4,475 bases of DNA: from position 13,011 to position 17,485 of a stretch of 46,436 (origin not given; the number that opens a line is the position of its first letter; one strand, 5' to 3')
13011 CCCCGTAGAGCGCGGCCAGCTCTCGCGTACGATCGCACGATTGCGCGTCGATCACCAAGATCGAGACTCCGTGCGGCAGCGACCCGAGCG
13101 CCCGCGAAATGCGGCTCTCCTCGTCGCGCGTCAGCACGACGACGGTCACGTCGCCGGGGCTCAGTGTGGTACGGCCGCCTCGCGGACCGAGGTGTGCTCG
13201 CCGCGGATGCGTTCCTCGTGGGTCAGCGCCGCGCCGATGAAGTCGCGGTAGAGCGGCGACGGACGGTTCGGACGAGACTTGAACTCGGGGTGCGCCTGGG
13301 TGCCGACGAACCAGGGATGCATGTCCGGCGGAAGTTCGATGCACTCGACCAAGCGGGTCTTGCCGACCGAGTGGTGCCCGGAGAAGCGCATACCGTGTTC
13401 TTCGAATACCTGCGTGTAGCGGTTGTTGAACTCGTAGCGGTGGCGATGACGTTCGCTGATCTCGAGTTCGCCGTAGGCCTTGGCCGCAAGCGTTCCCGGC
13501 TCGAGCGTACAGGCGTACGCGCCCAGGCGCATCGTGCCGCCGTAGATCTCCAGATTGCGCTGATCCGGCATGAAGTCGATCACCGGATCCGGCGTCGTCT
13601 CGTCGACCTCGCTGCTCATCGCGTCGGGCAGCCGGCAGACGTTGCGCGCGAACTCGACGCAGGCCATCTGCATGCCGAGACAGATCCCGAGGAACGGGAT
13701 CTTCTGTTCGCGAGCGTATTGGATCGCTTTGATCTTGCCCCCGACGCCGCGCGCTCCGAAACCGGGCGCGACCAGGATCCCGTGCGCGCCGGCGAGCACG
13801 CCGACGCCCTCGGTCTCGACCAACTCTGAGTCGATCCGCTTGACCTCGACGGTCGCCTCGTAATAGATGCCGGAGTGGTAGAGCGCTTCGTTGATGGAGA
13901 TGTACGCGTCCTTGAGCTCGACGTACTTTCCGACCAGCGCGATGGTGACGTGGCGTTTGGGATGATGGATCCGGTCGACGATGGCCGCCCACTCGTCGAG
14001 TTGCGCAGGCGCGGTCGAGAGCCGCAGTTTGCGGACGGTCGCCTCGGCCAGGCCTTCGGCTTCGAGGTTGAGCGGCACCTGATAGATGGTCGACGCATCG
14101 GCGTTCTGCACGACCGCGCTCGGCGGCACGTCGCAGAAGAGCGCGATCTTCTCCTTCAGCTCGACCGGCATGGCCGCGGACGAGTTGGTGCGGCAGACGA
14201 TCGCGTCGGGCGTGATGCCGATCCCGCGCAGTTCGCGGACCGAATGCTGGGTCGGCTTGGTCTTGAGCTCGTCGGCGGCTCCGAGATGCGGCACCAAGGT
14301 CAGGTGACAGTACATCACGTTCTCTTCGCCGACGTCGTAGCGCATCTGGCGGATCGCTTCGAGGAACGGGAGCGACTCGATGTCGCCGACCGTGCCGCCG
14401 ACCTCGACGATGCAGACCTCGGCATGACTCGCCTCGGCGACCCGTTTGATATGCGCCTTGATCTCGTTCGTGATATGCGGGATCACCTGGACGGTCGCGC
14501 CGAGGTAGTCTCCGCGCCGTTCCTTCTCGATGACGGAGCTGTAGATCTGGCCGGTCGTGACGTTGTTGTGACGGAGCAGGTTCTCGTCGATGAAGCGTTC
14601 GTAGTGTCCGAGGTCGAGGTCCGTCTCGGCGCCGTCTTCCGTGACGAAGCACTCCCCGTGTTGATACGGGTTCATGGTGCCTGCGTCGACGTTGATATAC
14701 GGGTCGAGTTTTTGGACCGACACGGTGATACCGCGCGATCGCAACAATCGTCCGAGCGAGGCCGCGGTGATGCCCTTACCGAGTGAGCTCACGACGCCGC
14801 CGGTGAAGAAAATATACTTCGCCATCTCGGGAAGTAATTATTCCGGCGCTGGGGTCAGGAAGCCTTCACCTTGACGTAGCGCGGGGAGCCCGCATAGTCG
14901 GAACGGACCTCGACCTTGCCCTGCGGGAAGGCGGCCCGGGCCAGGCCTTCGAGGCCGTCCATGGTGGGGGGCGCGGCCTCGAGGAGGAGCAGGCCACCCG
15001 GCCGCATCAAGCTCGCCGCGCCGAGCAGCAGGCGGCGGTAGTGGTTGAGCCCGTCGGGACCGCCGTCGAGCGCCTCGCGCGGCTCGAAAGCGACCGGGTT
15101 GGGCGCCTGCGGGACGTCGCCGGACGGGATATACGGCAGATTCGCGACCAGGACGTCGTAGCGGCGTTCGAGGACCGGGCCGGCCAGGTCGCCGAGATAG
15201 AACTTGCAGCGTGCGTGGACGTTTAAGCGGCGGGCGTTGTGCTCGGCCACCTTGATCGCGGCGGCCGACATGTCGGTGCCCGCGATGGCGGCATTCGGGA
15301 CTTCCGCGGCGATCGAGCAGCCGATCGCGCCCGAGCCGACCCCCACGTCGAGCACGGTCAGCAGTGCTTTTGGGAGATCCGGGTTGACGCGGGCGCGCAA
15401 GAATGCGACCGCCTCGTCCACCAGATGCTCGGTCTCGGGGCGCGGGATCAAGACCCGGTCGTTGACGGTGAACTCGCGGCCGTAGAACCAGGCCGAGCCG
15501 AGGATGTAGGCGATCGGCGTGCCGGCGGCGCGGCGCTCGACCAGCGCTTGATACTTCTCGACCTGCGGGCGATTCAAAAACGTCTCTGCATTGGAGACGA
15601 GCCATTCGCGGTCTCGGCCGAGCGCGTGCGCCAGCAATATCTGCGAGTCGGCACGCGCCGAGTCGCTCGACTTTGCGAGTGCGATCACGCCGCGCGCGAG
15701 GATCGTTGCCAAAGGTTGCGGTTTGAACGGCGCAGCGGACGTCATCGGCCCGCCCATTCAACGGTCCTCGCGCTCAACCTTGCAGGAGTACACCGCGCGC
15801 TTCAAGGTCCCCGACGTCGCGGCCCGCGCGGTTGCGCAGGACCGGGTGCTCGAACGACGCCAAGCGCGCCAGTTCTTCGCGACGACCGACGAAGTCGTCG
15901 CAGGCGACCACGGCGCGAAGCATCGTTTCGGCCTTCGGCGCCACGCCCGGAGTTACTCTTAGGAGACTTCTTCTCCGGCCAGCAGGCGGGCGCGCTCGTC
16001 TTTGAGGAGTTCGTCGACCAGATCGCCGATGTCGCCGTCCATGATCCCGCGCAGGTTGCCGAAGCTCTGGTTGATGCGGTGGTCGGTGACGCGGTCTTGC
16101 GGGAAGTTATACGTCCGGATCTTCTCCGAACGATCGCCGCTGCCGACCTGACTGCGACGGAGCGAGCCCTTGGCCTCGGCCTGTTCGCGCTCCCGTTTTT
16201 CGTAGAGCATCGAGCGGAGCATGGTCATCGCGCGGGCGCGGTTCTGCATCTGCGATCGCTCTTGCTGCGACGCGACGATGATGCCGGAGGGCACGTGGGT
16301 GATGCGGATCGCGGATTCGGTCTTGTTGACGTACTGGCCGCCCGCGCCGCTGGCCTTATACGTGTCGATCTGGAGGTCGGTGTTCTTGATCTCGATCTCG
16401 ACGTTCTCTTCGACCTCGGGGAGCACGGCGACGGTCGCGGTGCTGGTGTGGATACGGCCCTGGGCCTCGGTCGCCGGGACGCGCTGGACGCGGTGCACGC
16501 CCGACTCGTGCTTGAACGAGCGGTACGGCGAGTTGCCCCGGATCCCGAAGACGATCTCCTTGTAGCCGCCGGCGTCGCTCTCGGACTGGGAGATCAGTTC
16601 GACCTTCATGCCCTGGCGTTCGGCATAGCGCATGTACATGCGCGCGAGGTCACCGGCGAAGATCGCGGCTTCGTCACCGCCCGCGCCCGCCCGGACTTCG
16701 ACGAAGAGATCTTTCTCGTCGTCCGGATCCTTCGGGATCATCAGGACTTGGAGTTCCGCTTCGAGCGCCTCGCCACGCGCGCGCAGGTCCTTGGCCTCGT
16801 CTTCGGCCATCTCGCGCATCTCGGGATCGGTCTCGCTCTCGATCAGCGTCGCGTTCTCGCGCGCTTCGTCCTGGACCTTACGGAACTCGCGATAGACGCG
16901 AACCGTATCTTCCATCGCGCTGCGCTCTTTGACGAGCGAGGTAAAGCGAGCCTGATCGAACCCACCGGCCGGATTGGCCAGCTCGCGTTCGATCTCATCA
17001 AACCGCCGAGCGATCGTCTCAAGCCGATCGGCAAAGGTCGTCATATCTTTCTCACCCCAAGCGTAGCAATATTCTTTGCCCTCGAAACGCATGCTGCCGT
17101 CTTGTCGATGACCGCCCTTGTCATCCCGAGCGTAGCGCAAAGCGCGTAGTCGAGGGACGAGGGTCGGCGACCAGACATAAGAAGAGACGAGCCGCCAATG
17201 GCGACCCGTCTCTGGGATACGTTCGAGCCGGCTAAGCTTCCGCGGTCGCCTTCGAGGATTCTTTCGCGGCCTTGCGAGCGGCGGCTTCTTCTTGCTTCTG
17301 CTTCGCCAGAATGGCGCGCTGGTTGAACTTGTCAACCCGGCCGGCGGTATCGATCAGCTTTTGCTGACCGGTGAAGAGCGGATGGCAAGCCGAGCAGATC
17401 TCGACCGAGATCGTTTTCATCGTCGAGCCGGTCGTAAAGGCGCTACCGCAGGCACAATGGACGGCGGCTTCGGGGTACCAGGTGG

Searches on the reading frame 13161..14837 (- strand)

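Call 7: search_protein_families(library=pfam, proteins=[window:13161-14837:-], max_evalue=0.001)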
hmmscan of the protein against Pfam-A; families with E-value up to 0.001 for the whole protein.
window:13161-14837:- (558 aa): 3 families
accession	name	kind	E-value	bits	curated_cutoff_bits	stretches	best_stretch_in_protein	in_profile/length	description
PF06418.20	CTP_synth_N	-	2.4e-126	421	26.1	1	7-273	1-265/265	CTP synthase N-terminus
PF00117.34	GATase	-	9.3e-36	123.7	22.8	1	308-534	2-188/190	Glutamine amidotransferase class-I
PF07722.19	Peptidase_C26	-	0.00033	20.9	20.5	1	370-518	96-219/219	Peptidase C26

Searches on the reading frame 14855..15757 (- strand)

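Call 7: search_protein_families(library=pfam, proteins=[window:14855-15757:-], max_evalue=0.001)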
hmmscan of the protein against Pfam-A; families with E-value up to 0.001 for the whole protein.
window:14855-15757:- (300 aa): 8 families
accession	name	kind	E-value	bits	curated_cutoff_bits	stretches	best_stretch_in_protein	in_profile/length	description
PF17827.6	PrmC_N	-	2.5e-18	66.8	23.4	1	19-87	2-71/71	PrmC N-terminal domain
PF05175.20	MTS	-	6.4e-13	49.1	23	1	114-209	17-108/170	Methyltransferase small domain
PF13847.12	Methyltransf_31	-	8e-12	45.5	27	1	132-258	4-108/145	Methyltransferase domain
PF13649.12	Methyltransf_25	-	1.5e-09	38.8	27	1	135-217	1-84/97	Methyltransferase domain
PF06325.19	PrmA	-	3.9e-09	36.9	22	1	134-207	164-234/296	Ribosomal protein L11 methyltransferase (PrmA)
PF08242.18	Methyltransf_12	-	1.6e-07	32.4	30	1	136-206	1-72/98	Methyltransferase domain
PF08241.18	Methyltransf_11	-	5.9e-05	24.1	21.2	1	136-206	1-67/95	Methyltransferase domain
PF01170.24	UPF0020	-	0.00022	21.4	22.3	1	153-209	74-131/197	RMKL-like, methyltransferase domain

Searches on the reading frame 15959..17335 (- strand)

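Call 7: search_protein_families(library=pfam, proteins=[window:15959-17335:-], max_evalue=0.001)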
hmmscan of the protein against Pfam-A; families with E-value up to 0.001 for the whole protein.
window:15959-17335:- (458 aa): 2 families
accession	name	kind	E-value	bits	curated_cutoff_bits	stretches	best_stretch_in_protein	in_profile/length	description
PF03462.23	PCRF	-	7.6e-70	235.1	24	1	109-302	2-194/194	PCRF domain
PF00472.26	RF-1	-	2.6e-41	140.6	35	1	311-420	2-116/116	RF-1 domain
